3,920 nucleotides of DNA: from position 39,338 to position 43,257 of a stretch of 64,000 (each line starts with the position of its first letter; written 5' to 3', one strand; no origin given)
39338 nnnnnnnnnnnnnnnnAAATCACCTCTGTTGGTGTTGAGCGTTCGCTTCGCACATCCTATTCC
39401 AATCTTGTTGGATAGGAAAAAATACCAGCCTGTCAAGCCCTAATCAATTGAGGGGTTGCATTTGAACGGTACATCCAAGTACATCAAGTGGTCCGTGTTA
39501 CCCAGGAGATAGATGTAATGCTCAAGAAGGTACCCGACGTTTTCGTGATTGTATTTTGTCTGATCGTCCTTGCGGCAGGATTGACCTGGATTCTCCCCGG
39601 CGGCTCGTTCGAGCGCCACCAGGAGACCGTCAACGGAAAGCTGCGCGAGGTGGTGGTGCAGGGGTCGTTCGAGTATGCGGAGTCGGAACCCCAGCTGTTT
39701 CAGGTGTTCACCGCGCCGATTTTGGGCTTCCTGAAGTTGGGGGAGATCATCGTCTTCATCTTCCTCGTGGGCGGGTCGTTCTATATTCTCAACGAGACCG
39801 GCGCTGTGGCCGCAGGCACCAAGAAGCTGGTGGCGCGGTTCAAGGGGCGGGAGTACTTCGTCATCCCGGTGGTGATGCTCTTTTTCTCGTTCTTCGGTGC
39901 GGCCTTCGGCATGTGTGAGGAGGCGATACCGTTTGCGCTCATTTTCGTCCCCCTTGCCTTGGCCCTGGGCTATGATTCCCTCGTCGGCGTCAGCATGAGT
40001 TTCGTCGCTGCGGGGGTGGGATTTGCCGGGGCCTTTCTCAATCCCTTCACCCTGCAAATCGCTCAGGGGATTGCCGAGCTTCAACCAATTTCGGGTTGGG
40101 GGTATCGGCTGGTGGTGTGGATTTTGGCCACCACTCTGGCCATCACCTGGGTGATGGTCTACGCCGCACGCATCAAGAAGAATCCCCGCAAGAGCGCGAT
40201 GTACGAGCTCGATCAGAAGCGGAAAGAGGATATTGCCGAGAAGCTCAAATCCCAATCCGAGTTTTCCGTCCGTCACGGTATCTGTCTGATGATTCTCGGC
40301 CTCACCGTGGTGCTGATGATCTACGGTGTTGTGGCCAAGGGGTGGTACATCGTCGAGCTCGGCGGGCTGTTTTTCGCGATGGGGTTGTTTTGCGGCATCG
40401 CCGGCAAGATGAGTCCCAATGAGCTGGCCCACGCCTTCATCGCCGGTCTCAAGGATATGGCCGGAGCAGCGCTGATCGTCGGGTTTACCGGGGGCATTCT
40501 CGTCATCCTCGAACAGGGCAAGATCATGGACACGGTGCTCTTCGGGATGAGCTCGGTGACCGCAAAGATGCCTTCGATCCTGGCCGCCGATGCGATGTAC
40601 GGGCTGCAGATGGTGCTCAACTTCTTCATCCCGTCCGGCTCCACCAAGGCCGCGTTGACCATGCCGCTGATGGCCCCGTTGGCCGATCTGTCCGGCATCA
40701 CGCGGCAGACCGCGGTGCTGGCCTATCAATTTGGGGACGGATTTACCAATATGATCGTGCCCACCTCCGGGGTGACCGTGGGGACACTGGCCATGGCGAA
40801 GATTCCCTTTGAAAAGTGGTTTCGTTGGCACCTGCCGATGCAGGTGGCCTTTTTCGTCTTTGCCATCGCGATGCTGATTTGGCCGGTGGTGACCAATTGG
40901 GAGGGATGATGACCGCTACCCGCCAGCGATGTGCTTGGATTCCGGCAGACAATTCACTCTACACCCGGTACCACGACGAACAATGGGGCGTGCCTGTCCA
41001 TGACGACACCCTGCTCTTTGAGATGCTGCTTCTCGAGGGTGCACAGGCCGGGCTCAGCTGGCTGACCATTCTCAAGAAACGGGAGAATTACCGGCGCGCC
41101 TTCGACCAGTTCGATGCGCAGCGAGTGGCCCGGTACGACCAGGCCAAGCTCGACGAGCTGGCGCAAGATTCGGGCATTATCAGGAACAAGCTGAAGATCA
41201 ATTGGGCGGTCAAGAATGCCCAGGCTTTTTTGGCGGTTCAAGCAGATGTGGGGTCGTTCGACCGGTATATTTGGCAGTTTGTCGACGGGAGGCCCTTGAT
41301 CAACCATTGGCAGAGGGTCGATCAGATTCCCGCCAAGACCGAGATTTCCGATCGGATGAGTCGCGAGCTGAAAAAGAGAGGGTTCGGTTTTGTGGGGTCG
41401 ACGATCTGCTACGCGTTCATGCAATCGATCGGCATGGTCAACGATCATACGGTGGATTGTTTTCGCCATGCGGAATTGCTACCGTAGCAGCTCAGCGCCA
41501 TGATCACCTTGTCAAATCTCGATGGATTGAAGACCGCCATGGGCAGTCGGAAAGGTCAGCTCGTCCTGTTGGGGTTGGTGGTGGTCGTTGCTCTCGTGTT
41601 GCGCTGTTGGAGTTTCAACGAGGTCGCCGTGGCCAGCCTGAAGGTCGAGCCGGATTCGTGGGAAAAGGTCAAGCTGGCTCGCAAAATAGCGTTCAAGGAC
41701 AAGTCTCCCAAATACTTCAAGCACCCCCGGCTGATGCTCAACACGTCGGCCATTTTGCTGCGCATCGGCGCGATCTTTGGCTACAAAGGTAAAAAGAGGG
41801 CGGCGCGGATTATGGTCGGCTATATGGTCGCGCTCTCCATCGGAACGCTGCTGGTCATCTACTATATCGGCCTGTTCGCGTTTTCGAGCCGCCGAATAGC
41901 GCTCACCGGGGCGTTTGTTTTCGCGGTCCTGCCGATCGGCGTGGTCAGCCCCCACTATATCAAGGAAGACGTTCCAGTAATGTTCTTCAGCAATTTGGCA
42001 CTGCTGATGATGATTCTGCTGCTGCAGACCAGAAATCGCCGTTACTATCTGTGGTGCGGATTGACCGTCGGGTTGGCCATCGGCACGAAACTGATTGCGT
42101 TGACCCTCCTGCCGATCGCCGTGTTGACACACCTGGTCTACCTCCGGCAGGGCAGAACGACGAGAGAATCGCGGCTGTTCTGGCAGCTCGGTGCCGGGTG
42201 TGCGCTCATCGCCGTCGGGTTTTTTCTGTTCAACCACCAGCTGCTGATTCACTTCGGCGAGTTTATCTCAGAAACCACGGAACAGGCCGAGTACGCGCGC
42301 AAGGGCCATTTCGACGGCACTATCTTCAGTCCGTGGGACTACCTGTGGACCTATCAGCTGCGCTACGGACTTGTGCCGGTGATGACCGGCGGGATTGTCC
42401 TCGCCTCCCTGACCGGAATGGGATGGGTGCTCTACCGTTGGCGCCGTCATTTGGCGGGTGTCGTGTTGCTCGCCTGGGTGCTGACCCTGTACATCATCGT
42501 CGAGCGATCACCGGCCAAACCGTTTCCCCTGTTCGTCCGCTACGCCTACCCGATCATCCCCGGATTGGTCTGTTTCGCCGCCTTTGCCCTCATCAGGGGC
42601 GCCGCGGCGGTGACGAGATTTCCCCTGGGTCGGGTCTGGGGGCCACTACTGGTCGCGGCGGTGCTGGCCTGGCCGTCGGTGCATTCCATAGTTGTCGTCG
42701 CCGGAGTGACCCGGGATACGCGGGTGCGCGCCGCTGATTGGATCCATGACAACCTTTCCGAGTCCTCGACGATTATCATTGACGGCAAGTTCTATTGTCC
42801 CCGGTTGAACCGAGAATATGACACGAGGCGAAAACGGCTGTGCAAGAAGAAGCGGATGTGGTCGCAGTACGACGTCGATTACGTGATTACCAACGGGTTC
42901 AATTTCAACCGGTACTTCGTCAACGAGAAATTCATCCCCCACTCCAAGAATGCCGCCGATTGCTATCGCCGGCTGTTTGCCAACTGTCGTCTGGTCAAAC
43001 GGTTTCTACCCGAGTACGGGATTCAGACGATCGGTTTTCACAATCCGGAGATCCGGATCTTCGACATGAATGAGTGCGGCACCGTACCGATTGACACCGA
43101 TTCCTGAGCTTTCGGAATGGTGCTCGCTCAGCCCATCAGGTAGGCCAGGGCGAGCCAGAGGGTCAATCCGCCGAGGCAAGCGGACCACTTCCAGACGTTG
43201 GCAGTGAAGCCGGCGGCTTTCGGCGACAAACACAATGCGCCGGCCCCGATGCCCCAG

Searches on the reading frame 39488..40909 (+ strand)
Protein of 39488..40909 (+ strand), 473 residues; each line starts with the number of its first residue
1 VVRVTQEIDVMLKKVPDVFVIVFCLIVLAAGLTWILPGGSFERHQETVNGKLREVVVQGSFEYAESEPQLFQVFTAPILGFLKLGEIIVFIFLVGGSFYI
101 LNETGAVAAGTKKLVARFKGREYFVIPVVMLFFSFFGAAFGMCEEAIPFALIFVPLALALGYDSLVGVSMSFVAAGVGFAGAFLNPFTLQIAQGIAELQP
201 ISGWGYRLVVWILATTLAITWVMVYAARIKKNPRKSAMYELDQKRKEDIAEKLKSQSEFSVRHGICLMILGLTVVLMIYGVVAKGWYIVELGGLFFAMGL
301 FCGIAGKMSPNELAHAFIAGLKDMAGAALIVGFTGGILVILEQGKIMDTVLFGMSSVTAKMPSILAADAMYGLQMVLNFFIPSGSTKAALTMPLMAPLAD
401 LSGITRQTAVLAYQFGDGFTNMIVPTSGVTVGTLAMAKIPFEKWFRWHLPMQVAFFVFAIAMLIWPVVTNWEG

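Call 78: search_protein_families(library=pfam, proteins=[window:39488-40909:+], max_evalue=0.00001)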
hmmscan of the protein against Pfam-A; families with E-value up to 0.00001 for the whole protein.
window:39488-40909:+ (473 aa): 3 families
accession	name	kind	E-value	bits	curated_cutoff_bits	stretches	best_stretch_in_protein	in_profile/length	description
PF03606.21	DcuC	-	5.2e-107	358.7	23.1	1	16-465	2-458/461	C4-dicarboxylate anaerobic carrier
PF03806.19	ABG_transport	-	9.4e-10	37.8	27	1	6-462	4-483/502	AbgT putative transporter family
PF02667.20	SCFA_trans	-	8.9e-08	32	27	1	215-429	196-418/453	Short chain fatty acid transporter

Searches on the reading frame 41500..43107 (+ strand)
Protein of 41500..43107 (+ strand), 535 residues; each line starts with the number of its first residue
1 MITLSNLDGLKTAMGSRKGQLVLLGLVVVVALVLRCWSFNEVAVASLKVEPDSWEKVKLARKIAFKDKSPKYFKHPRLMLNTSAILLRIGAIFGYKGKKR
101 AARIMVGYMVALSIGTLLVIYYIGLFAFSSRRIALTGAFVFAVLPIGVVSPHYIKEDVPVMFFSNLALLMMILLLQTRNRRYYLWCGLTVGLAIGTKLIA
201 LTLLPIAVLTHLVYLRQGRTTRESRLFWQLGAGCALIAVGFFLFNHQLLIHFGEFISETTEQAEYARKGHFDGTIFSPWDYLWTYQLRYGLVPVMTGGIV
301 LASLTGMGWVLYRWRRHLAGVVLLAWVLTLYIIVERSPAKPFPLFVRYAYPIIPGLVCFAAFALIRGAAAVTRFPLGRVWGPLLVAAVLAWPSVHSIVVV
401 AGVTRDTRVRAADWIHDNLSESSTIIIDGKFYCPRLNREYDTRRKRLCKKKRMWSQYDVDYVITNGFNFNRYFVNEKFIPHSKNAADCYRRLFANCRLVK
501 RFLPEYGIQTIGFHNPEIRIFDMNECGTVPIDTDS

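Call 78: search_protein_families(library=pfam, proteins=[window:41500-43107:+], max_evalue=0.00001)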
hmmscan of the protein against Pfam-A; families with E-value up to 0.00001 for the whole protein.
window:41500-43107:+ (535 aa): 2 families
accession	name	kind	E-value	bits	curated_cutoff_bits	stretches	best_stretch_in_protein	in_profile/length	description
PF13231.12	PMT_2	-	2.3e-09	38.1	26.1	1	110-239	29-154/160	Dolichyl-phosphate-mannose-protein mannosyltransferase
PF02366.24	PMT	-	2e-08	34.6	22.7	1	111-254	91-243/245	Dolichyl-phosphate-mannose-protein mannosyltransferase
